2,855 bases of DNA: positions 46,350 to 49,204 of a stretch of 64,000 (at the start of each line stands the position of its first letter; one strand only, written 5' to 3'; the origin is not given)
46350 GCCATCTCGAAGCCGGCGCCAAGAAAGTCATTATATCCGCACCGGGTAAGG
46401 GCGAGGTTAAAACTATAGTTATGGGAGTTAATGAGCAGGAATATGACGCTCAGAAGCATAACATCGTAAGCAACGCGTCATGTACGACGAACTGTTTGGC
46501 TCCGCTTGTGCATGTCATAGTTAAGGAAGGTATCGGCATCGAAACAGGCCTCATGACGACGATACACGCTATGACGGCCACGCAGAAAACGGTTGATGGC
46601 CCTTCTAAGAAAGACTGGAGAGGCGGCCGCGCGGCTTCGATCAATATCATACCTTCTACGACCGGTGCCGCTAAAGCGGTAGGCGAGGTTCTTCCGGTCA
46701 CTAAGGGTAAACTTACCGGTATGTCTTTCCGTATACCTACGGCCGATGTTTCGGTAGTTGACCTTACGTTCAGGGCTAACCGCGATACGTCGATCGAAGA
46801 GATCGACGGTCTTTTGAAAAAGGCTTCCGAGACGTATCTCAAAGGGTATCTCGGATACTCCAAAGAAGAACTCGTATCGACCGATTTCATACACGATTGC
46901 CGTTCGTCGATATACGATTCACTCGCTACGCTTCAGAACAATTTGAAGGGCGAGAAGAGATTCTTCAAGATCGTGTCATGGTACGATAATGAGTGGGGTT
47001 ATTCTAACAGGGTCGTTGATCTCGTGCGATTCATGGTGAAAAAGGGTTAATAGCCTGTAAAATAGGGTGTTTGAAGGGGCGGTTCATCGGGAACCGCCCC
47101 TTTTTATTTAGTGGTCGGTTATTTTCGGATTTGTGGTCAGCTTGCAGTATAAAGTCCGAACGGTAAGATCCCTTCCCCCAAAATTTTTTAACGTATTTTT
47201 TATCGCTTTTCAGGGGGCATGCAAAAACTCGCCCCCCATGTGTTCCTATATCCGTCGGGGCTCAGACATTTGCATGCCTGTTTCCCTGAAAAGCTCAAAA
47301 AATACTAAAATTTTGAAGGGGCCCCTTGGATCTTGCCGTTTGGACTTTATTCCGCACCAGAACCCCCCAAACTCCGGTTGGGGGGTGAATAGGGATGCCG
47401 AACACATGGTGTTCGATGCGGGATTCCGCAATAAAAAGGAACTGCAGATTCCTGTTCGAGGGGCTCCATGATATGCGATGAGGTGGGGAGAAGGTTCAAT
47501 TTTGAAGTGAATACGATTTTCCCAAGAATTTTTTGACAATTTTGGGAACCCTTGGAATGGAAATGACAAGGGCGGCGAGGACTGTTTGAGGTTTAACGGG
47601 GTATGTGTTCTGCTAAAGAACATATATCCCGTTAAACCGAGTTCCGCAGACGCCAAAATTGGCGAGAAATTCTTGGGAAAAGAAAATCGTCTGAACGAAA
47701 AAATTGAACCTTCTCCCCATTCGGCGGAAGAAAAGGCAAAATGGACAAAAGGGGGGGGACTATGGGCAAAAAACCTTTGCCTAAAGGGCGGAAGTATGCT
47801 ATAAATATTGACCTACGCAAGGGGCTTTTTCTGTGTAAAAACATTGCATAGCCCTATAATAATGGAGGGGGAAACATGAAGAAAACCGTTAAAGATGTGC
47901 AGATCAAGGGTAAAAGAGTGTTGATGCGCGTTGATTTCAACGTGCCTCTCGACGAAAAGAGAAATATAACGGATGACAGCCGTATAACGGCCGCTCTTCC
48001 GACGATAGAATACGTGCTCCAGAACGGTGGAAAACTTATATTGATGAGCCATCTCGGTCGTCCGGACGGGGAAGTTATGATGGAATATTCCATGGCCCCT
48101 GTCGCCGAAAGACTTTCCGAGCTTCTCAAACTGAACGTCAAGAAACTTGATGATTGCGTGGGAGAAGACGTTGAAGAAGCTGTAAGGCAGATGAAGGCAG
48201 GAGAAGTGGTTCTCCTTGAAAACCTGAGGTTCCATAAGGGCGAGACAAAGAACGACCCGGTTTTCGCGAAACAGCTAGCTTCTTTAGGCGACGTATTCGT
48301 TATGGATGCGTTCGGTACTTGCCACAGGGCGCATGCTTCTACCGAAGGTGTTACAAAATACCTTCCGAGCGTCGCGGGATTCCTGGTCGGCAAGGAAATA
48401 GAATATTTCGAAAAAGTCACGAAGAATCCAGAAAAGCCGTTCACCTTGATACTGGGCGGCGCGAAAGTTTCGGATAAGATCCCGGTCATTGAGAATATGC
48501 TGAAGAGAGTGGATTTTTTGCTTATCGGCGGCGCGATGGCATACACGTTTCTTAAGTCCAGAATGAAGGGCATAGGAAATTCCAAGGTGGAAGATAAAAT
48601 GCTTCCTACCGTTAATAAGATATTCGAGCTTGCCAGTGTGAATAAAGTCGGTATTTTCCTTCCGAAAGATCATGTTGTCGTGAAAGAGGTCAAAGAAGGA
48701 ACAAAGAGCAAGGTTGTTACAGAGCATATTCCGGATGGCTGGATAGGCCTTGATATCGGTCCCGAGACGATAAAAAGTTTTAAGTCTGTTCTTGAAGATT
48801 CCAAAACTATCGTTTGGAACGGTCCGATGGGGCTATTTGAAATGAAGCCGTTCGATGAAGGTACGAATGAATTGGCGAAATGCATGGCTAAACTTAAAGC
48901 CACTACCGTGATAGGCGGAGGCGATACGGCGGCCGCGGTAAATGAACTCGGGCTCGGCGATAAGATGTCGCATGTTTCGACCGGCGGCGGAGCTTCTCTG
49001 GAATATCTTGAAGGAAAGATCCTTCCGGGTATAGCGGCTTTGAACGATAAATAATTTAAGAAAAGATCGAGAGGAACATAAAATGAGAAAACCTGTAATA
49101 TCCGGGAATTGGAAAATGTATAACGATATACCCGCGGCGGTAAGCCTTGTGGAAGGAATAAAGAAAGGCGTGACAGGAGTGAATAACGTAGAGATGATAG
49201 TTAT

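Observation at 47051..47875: Unusually long (825 bp) gap-pgk spacer occupied by two consecutive 200-240-bp imperfect palindromes (MITE-like insertions or long hairpin RNAs)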

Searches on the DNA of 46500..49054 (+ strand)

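Call 5: search_rna_families(source=window, start=46900, end=48000, threshold=evalue, max_evalue=10)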
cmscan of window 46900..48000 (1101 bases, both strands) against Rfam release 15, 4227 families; matches with E-value up to 10: 12.
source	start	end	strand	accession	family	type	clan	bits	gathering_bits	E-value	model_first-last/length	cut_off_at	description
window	47037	47122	-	RF00616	LhrC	Gene; sRNA;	CL00114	27.5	110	0.099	1-111/111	no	Listeria LhrC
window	47023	47110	+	RF01409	STnc250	Gene; sRNA;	-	25.8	42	0.013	1-94/94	no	STnc250 Hfq binding RNA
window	47024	47109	+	RF04182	GibS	Gene; sRNA;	-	21.6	115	2.3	1-142/142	no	GibS sRNA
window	47934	47970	+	RF01342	CRISPR-DR32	Gene; CRISPR;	-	20.6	48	1.1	1-37/37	no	CRISPR RNA direct repeat element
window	47049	47109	+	RF02551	DapZ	Cis-reg;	-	19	56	1.8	1-78/78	no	ABC transporter regulator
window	47594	47660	+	RF01589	plasmodium_snoR11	Gene; snRNA; snoRNA; HACA-box;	-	18.1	80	7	1-207/207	no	small nucleolar RNA snoR11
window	47036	47112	+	RF00558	L20_leader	Cis-reg; leader;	-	18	58.7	1.2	1-127/127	no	Ribosomal protein L20 leader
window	47206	47293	-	RF00785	mir-90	Gene; miRNA;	-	17.5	68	1.8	1-84/84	no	mir-90 microRNA precursor family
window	47044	47111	+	RF02056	STnc390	Gene; sRNA;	-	16.7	50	1.6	1-60/60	no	Salmonella sRNA STnc390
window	47057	47106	+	RF01489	sbrA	Gene; sRNA;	-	15.3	45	5.1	1-71/71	no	Listeria sRNA sbrA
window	47045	47114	+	RF00519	suhB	Gene; sRNA;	CL00108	14.3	41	6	1-77/77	no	Makes More Granules Regulator RNA (mmgR)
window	47495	47573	+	RF01844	SmY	Gene; snRNA; splicing;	-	14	39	3.4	1-80/80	no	SmY spliceosomal RNA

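Call 66: build_rna_model(alignment_id=A5, structure=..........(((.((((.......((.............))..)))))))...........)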
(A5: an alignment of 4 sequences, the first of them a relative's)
Model R1 built from alignment A5 (4 sequences, 62 columns); structure: as given.
model positions 55; base pairs 9; branch points 0; effective number of sequences 4; information 0.949 bits per position. Calibrated on 0.2 Mb of random sequence (short: E-values are rough).
structure used (alignment columns):
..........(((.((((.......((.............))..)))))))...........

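Call 67: search_with_rna_model(model_id=R1, source=window, max_evalue=10, show_alignments=4)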
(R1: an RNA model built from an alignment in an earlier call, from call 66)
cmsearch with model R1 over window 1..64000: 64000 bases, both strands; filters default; matches with E-value up to 10: 1.
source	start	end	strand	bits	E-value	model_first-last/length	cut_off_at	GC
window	47569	47654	+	34.8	3.3e-05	1-55/55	no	0.51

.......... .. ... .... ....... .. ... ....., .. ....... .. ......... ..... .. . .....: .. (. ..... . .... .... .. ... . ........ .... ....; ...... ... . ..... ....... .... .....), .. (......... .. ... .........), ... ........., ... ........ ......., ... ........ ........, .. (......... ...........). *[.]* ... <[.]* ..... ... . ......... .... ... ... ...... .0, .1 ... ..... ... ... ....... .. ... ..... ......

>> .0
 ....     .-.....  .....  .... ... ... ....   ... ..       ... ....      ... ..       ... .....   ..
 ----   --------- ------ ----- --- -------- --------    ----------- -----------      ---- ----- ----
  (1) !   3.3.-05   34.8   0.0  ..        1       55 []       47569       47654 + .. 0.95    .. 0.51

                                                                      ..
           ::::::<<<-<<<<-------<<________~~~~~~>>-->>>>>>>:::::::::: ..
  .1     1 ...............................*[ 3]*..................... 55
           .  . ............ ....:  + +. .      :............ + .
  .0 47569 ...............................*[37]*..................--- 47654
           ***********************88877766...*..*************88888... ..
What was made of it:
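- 47575..47648 (+): E2 core domain: P5 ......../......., invariant loop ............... (47583-47590 and 47638-47641), and 21-bp apical hairpin P6. R1, built without any window sequence, scores 34.8 bits, E 3.3e-5 over the whole window (call 67).
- A model built without any window sequence finds E2 (call 67).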

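Call 69: search_with_rna_model(model_id=R1, sources=[L004, L005, L006, L007, L008, L009, L010, L011, L012, L013, L014, L015, L016, L017, L018, L019, L020, L021, L022, L023, L024, L025, L026, L027, L028, L029, L030, L031, L032, L033, L034, L035, L036, L037, L038, L039, L040, L041, L042, L043, L044, L045, L046, L047, L048, L049, L050, L051, L052, L053, L054, L055, L056, L057, L058, L059, L060, L061, L062, L063, L064, L065, L066, L067, L068, L069, L070, L071, L072, L073, L074, L075, L076, L077, L078, L079, L080, L081, L082, L083, L084, L085, L086, L087, L088, L089, L090, L091], max_evalue=10)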
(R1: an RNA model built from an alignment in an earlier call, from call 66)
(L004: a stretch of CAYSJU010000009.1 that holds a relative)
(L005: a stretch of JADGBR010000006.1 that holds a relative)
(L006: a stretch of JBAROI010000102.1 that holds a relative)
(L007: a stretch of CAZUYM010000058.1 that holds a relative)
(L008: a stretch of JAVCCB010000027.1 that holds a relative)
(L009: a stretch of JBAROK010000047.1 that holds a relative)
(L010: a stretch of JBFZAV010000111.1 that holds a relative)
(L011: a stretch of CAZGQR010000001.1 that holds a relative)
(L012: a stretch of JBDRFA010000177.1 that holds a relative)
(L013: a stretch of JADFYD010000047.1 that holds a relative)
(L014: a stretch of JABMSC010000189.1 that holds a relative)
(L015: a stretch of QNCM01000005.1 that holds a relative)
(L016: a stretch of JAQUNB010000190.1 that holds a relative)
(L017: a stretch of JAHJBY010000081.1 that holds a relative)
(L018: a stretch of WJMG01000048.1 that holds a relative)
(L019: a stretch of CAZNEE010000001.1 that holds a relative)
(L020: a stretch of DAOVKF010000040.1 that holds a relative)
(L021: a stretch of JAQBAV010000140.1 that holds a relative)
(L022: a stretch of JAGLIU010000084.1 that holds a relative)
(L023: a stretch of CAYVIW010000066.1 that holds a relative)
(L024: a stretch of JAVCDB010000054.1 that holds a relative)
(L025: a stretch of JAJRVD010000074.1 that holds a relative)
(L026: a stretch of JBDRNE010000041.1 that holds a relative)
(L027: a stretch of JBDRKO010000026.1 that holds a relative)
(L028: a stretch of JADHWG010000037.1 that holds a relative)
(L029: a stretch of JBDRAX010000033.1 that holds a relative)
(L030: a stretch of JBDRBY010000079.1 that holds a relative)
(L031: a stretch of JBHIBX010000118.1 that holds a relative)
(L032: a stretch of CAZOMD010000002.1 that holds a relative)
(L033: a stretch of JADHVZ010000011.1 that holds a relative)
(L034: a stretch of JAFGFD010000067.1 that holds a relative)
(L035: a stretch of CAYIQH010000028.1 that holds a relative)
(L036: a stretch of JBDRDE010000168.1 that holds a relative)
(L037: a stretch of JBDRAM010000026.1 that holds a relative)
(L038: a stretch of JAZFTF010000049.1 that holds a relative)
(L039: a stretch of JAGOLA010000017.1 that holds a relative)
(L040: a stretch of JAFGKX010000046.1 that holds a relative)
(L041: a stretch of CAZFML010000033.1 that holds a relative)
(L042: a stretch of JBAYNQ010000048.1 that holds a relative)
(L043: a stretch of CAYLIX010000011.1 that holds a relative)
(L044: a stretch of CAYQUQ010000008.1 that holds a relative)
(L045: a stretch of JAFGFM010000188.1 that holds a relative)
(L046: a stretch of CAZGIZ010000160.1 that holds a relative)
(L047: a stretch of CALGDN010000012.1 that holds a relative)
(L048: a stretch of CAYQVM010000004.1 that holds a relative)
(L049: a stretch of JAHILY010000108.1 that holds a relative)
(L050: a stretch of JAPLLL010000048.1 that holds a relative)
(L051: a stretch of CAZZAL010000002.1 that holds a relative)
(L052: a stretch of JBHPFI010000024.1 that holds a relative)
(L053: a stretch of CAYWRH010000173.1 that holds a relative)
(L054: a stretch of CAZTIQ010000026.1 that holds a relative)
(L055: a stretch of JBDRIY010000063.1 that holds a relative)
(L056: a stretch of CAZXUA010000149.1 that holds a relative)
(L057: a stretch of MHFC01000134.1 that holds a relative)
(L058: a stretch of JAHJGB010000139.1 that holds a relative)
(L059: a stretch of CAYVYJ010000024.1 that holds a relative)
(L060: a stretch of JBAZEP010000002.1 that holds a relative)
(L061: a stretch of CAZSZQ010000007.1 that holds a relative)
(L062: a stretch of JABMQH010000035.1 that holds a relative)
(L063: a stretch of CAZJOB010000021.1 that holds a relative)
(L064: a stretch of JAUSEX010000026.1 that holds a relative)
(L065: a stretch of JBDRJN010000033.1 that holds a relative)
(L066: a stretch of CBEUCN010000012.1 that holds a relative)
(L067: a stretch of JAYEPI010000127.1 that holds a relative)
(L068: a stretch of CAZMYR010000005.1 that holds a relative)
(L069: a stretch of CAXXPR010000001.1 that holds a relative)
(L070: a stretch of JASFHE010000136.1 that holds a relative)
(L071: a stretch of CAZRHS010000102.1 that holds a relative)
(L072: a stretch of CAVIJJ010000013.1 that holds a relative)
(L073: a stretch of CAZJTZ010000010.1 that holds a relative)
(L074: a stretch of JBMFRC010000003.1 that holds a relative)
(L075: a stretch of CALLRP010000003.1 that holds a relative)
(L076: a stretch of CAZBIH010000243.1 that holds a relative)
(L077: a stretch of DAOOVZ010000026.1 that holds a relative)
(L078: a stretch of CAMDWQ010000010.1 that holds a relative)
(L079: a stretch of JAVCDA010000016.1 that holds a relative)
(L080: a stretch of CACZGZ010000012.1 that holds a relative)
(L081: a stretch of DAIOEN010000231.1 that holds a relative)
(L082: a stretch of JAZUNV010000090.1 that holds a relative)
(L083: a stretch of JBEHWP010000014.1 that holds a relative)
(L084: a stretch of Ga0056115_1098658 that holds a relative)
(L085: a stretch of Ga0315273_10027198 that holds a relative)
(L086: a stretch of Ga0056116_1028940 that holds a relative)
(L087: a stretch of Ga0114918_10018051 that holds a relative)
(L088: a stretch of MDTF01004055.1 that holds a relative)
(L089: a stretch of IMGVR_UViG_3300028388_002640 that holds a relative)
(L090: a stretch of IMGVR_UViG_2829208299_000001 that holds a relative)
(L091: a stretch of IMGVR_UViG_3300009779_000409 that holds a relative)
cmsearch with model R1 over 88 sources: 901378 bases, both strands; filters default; matches with E-value up to 10: 7.
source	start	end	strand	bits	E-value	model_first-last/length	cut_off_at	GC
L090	9033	9087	-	68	1.3e-10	1-55/55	no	0.73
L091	262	317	+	67.3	1.9e-10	1-55/55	no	0.62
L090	10228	10282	+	62.2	1.8e-09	1-55/55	no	0.69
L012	56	109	-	61.9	2.1e-09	1-55/55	no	0.74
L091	114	169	-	53.9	8.1e-08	1-55/55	no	0.66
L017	11059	11112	+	17.3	1.3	1-55/55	no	0.52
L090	7389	7440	+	14.1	5.6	1-55/55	no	0.67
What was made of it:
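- Each carries two copies: L091 at 114-169(-) and 262-317(+), and L090 at 9033-9087(-) and 10228-10282(+) (call 69). That is typical of repeats rather than of RNA genes (call 69).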

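Call 71: search_with_rna_model(model_id=R1, source=window, filters=off, max_evalue=10)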
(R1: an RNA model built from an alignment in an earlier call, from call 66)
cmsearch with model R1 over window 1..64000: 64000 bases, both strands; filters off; matches with E-value up to 10: 5.
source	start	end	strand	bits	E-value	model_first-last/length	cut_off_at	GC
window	47575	47648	+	27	0.0011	7-46/55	no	0.46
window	47212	47283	-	9.6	3.2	1-55/55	no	0.54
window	20731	20781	-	8.3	5.8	1-55/55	no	0.53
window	716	731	+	7.9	6.8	22-37/55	no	0.81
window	53057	53089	+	7.6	7.7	1-55/55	no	0.61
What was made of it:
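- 47228..47268 (-): E1 apical core: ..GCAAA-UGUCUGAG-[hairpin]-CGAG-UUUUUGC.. It is the second-best hit of core model R1 in the whole window, both strands (call 71).
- The second-best hit of that model in 128 kb of searched sequence falls exactly on the apex of E1 (call 71).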

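Call 75: build_rna_model(alignment_id=A6, structure=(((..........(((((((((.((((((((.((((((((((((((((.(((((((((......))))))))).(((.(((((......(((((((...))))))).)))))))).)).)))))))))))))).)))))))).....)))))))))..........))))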
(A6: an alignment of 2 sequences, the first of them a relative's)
Model R2 built from alignment A6 (2 sequences, 169 columns); structure: as given.
model positions 169; base pairs 60; branch points 1; effective number of sequences 0.57; information 0.591 bits per position. Calibrated on 0.2 Mb of random sequence (short: E-values are rough).
structure used (alignment columns):
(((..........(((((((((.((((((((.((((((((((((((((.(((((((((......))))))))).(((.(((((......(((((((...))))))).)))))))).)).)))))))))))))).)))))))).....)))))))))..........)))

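Call 76: search_with_rna_model(model_id=R2, source=window, max_evalue=10, show_alignments=3)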
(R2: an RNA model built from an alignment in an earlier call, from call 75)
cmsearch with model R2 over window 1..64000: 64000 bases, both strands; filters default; matches with E-value up to 10: 1.
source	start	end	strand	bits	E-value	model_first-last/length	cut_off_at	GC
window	47501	47702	+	83.3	1.5e-21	1-169/169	no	0.41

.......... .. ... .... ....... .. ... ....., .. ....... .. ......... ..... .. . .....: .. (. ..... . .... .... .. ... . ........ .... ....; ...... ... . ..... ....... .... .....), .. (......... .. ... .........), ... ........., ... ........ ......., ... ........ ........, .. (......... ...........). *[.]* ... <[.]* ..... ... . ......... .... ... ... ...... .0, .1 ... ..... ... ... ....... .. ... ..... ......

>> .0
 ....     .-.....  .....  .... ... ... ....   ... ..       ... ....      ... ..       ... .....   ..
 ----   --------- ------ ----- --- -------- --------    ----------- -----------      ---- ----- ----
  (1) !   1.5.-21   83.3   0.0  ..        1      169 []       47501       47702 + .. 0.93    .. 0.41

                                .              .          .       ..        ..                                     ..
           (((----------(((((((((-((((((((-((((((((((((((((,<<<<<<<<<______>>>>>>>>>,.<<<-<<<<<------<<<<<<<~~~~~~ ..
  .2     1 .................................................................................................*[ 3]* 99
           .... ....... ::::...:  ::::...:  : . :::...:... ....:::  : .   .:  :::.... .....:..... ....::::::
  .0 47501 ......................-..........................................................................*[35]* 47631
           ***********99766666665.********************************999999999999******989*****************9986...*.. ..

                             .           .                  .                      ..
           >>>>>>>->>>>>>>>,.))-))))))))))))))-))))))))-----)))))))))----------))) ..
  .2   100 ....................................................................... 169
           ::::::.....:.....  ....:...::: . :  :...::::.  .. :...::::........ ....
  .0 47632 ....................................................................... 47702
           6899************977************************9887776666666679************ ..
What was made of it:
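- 47484..47719 (+): E2, a 236-nt hairpin element, sense on the plus strand. Layout: P1 47484-47503/47700-47719; internal loop J1 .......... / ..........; P2 and P3; side hairpin P4; P5; core loop; apical hairpin P6. R2 scores 83.3 bits, E 1.5e-21 (call 76).
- The E2-L012 match at E 1e-21, with shared architecture, cannot be chance (call 76).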

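Call 77: search_with_rna_model(model_id=R2, source=window, start=46500, end=48500, filters=off, max_evalue=10, show_alignments=2)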
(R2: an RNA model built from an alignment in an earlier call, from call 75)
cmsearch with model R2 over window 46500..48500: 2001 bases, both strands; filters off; matches with E-value up to 10: 22.
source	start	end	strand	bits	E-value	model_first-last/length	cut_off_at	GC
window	47512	47699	+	60.6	1.6e-16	13-166/169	no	0.43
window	47166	47326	-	31.8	2.7e-08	1-169/169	no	0.44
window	47141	47167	+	6.5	0.48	1-169/169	no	0.44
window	47193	47305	+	6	0.7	1-169/169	no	0.46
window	47063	47113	+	5.8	0.81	1-169/169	no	0.51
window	47562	47660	-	5.6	0.89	1-169/169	no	0.46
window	47761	47807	+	4.7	1.6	1-169/169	no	0.38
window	47063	47110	-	4.1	2.3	1-169/169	no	0.5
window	47995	48023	-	3.8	2.9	1-169/169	no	0.48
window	46810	46869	+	3.7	3.2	1-169/169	no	0.42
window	47379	47440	+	3.3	4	1-169/169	no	0.52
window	47331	47448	-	3.3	4.1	1-169/169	no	0.53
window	48469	48495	+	2.9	5.4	1-169/169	no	0.44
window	48113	48142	-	2.7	6.1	1-169/169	no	0.47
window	46762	46799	-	2.7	6.2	1-169/169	no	0.55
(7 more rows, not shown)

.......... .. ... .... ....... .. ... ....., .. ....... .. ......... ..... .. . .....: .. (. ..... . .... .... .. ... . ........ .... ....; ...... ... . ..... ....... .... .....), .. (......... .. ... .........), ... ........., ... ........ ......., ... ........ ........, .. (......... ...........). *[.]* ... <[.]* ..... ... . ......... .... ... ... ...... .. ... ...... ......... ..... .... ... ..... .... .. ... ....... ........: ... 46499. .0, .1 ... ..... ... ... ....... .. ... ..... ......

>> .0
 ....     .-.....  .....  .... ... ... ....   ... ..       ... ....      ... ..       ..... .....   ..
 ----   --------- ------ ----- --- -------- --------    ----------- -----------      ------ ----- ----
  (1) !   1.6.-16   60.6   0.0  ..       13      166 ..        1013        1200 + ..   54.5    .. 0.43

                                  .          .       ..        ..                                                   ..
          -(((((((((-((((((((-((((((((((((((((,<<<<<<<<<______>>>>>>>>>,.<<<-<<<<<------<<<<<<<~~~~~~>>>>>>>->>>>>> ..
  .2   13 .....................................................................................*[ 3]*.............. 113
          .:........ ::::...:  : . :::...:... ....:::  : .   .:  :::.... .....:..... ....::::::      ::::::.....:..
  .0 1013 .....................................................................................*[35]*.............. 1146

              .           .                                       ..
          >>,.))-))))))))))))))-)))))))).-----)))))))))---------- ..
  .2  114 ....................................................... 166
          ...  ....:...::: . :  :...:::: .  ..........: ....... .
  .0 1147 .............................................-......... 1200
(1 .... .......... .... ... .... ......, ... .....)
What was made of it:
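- On REP/REPIN: E1(-)/E2(+), L091 114-169(-)/262-317(+) and L090 9033-9087(-)/10228-10282(+) all have their 5' ends facing inward (calls 69, 77).
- All three pairs (window, L090, L091) have the same (-,+) orientation with 5' ends facing inward, as in REP doublets (calls 69, 77).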
